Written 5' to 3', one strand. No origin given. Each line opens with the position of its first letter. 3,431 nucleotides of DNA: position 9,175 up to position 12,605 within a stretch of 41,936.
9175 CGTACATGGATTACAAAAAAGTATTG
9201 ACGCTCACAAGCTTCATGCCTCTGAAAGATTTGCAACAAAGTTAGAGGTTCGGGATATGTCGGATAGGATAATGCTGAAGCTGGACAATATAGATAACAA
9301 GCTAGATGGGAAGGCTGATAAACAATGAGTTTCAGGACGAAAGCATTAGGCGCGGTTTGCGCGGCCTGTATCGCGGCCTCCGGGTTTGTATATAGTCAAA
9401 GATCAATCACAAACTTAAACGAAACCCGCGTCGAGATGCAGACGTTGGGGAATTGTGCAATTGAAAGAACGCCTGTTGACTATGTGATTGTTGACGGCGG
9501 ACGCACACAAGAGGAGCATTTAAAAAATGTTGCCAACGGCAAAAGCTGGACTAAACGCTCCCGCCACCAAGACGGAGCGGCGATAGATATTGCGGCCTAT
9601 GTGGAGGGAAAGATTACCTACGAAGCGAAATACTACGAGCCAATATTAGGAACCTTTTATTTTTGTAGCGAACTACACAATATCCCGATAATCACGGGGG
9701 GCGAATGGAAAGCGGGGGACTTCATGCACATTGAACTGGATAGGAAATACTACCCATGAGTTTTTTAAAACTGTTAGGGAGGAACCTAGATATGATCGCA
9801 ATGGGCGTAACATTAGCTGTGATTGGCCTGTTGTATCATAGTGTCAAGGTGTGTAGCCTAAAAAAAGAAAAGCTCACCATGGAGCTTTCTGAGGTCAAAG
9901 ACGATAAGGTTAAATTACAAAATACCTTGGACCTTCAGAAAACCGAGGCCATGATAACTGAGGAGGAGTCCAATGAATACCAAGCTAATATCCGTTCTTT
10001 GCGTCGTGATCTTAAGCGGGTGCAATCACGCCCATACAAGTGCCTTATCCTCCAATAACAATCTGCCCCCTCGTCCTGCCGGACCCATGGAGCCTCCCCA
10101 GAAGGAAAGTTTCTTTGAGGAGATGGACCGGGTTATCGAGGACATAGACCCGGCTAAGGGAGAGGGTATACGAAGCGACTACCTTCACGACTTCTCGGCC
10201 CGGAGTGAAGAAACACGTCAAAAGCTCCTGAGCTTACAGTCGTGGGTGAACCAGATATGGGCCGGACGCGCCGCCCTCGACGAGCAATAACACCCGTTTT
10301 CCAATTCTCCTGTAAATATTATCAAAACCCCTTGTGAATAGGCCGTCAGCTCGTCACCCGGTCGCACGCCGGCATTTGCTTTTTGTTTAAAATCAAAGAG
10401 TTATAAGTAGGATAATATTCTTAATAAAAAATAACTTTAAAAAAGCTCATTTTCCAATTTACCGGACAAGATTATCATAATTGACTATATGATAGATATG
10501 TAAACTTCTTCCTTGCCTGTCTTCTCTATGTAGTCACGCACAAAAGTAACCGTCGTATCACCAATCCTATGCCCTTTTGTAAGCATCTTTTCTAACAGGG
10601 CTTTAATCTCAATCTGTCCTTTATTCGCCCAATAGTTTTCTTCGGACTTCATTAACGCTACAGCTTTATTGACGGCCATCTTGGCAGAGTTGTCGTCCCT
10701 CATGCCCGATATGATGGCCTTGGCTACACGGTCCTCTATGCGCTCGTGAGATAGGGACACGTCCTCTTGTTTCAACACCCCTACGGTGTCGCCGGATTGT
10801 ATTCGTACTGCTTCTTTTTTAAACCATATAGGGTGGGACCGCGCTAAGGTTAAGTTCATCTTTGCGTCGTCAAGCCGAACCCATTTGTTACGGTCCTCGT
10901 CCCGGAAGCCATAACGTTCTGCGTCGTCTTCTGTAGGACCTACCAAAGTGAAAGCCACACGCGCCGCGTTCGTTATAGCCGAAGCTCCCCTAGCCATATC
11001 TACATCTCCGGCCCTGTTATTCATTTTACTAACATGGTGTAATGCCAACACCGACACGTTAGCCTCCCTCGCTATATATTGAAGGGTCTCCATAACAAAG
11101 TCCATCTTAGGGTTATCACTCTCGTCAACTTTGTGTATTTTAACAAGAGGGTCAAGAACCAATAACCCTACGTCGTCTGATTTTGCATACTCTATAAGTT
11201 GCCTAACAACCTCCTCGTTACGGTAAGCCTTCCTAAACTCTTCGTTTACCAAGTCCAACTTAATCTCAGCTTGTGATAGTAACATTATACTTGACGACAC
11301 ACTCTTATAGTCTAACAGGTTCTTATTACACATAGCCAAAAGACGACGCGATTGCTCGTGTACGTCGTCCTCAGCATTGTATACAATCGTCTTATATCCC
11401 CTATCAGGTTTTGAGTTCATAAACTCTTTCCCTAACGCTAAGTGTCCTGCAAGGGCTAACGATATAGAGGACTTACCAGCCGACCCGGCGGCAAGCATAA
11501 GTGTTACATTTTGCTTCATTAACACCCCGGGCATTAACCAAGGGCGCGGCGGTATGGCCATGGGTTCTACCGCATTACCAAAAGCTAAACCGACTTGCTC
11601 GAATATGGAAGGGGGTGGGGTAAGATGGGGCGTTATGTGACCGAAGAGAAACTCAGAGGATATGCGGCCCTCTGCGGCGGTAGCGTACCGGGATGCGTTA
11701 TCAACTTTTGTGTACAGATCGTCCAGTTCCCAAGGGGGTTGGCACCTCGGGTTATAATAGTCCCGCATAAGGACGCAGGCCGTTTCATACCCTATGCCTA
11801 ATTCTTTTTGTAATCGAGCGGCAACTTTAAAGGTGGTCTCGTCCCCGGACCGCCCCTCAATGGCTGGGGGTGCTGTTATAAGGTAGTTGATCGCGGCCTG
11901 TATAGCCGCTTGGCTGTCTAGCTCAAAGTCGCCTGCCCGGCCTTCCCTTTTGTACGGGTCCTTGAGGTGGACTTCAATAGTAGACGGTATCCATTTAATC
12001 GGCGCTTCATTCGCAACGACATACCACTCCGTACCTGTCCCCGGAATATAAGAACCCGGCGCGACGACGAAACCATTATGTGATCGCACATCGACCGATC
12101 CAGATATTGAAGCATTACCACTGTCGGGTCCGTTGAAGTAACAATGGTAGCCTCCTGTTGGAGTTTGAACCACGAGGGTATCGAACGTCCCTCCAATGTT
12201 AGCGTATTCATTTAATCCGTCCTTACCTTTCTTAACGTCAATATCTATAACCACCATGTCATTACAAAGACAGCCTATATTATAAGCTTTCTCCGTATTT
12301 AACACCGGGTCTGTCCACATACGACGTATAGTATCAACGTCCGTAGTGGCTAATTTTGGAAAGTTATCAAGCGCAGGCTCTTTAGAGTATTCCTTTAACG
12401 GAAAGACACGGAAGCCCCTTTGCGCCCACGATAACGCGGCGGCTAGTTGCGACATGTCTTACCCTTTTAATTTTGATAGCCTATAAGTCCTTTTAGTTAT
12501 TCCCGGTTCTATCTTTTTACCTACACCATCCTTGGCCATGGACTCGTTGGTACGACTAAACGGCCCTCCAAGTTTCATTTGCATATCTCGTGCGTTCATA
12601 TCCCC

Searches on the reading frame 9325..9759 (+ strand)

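Call 63: search_protein_families(library=pfam, proteins=[window:9325-9759:+], max_evalue=0.01)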
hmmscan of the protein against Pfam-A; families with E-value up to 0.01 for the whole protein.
window:9325-9759:+ (144 aa): 1 family
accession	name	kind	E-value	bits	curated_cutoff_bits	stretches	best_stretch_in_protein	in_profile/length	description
PF13539.11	Peptidase_M15_4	-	0.00013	22.9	25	1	76-138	5-70/70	D-alanyl-D-alanine carboxypeptidase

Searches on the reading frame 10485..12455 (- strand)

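Call 9: search_protein_families(library=phrogs, proteins=[window:10485-12455:-], max_evalue=0.0001)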
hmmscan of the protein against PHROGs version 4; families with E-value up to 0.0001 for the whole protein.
window:10485-12455:- (656 aa): 19 families
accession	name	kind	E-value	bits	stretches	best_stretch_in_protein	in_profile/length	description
phrog_25693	-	unknown function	1.1e-49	170.2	1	299-580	34-324/405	-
phrog_906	-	DNA, RNA and nucleotide metabolism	9.1e-35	121.6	2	300-534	512-725/872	DNA polymerase/primase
phrog_5852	-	DNA, RNA and nucleotide metabolism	1.7e-19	71.1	1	6-152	69-233/242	DNA polymerase/primase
phrog_1156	-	DNA, RNA and nucleotide metabolism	7.6e-18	65.4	1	5-217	15-236/855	DNA primase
phrog_239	-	DNA, RNA and nucleotide metabolism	4.1e-16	60.1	1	302-520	346-563/801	DNA primase/helicase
phrog_3123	-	unknown function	7.6e-16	58.8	1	293-512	319-544/583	-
phrog_243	-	DNA, RNA and nucleotide metabolism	3.7e-11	43.5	1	314-504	34-222/273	DnaB-like replicative helicase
phrog_1284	-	unknown function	8.1e-11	42.8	1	305-480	25-189/306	-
phrog_695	-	DNA, RNA and nucleotide metabolism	1.1e-10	41.9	1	2-231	7-241/704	DNA polymerase/primase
phrog_3228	-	DNA, RNA and nucleotide metabolism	1.3e-10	41.3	1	409-513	457-563/766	replicative helicase-primase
phrog_6357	-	unknown function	2.7e-10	41.1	1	306-499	22-182/321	-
phrog_2597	-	DNA, RNA and nucleotide metabolism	4e-10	39.8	1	305-479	357-518/747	DNA primase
phrog_3022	-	DNA, RNA and nucleotide metabolism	4.5e-10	39.6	1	48-171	70-190/788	DNA primase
phrog_19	-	DNA, RNA and nucleotide metabolism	1.4e-08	35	1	309-509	347-542/621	DnaB-like replicative helicase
phrog_6012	-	DNA, RNA and nucleotide metabolism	2.6e-07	31.2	1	311-512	143-334/447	DNA helicase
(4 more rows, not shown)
